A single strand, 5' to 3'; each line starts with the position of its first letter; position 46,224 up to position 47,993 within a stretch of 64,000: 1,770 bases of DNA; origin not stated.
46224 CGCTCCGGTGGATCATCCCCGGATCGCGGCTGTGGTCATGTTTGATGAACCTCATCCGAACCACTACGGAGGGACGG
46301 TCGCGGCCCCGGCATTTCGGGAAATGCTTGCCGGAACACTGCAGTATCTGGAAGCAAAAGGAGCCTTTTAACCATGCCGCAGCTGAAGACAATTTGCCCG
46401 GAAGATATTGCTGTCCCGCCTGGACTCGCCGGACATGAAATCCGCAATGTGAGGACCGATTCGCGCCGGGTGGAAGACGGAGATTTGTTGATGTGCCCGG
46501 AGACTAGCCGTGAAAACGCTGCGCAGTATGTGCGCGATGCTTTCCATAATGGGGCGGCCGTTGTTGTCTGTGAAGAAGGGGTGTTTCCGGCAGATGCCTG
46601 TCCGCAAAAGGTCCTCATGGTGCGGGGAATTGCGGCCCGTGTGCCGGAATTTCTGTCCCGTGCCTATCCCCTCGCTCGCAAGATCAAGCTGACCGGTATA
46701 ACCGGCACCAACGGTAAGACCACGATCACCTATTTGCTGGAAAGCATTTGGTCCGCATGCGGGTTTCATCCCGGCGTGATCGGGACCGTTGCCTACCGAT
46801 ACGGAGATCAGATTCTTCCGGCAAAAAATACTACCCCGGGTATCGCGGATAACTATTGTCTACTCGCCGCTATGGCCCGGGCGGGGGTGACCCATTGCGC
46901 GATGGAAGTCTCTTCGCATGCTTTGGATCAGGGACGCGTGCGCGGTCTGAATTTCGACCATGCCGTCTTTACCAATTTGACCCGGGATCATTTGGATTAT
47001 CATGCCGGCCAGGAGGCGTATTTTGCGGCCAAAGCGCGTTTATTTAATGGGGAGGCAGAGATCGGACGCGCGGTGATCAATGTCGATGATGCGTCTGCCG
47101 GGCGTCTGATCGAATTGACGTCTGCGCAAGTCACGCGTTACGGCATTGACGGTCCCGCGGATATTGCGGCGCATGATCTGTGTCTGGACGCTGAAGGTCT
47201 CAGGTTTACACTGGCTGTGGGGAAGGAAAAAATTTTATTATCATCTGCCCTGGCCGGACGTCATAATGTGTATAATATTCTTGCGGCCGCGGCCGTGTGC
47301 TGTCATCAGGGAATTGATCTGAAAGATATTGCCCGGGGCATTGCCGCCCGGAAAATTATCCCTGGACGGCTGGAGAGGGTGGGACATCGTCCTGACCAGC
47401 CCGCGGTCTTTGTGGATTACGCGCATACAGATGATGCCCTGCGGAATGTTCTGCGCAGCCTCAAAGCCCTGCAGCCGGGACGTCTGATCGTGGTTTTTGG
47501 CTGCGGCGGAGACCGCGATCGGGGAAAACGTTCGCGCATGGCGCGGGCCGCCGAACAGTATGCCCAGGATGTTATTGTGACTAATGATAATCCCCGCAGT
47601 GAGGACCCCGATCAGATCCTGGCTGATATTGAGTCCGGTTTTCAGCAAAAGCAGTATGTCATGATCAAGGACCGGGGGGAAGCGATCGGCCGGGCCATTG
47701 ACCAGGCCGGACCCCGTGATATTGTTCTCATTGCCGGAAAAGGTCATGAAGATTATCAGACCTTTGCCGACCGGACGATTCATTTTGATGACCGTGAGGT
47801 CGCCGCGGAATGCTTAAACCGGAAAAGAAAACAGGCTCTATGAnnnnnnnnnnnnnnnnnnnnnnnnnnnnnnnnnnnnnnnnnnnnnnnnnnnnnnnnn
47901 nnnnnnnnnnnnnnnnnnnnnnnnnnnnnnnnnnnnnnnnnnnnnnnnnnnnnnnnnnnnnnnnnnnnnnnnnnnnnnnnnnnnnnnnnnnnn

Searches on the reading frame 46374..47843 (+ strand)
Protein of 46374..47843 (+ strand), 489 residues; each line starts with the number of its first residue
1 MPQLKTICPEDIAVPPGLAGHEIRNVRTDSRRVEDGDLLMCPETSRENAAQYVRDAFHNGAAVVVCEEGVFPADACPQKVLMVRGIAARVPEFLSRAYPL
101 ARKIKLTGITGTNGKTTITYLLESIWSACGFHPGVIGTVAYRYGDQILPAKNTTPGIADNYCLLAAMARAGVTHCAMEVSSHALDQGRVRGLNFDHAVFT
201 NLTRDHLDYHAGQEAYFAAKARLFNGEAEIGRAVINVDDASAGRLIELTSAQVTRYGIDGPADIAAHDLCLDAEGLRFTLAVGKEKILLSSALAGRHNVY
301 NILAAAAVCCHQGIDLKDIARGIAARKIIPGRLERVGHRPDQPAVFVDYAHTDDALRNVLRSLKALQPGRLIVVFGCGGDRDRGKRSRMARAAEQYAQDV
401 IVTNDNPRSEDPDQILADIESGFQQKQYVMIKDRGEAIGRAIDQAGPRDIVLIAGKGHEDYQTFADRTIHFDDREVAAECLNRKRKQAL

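Call 23: find_encoding_contigs(protein=window:46374-47843:+, flank=3000, max_places=10)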
Protein window:46374-47843:+ (489 aa): 1 contig read that carries it; 1 place shown.
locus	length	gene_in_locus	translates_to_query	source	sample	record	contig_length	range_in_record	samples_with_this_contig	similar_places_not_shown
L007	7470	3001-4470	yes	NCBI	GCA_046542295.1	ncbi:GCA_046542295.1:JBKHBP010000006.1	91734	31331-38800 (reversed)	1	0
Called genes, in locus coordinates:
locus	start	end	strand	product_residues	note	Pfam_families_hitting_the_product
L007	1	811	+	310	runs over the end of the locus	PF01795:Methyltransf_5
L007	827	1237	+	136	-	-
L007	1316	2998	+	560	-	PF03717:PBP_dimer, PF00905:Transpeptidase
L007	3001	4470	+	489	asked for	PF08245:Mur_ligase_M, PF02875:Mur_ligase_C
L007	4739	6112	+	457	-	PF01225:Mur_ligase, PF08245:Mur_ligase_M, PF02875:Mur_ligase_C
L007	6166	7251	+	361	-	PF00953:Glycos_transf_4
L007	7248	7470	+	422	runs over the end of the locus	PF21799:MurD-like_N, PF08245:Mur_ligase_M, PF02875:Mur_ligase_C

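Call 25: find_homologous_proteins(query=window:46374-47843:+, max_evalue=1e-50)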
Query window:46374-47843:+ (489 aa): 7999 proteins with E <= 1e-50 among 8000 candidates; the best 120 are listed.
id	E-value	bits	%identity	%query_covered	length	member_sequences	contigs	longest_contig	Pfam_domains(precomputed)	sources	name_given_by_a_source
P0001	0.0e+0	1108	100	100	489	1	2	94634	PF02875.27,PF08245.19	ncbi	ncbi:MAG: UDP-N-acetylmuramoyl-L-alanyl-D-glutamate--2,6-diaminopimelate ligase [Candidatus Omnitrop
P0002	1.6e-138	481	49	97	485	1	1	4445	PF02875.27,PF08245.19,PF01225.31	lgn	-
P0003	1.8e-138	481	52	93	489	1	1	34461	PF02875.27,PF08245.19,PF01225.31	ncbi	-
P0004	3.3e-138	480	50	94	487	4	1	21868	PF02875.27,PF08245.19,PF01225.31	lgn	-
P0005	4.5e-137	476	50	95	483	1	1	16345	PF02875.27,PF08245.19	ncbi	-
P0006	7.1e-137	475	49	95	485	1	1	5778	PF02875.27,PF08245.19,PF01225.31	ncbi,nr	ncbi:MAG TPA: UDP-N-acetylmuramoyl-L-alanyl-D-glutamate--2,6-diaminopimelate ligase [Candidatus Bath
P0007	1.8e-136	474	48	98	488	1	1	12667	PF02875.27,PF08245.19,PF01225.31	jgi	-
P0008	1.4e-135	471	50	97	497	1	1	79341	PF02875.27,PF08245.19,PF01225.31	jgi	-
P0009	2.2e-135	470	50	95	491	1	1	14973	PF02875.27,PF08245.19,PF01225.31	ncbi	-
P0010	6.9e-134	465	49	97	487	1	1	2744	PF02875.27,PF08245.19,PF01225.31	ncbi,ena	-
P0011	7.7e-134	465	49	96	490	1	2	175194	PF02875.27,PF08245.19,PF01225.31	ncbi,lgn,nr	ncbi:MAG: UDP-N-acetylmuramoyl-L-alanyl-D-glutamate--2,6-diaminopimelate ligase [Candidatus Omnitrop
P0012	1.6e-133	464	48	98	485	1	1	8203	PF02875.27,PF08245.19,PF01225.31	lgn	-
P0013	3.6e-133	463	49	96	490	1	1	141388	PF02875.27,PF08245.19,PF01225.31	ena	-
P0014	2.2e-132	460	50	97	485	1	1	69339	PF02875.27,PF08245.19,PF01225.31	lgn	-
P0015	2.8e-132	460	50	96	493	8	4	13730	PF02875.27,PF08245.19,PF01225.31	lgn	-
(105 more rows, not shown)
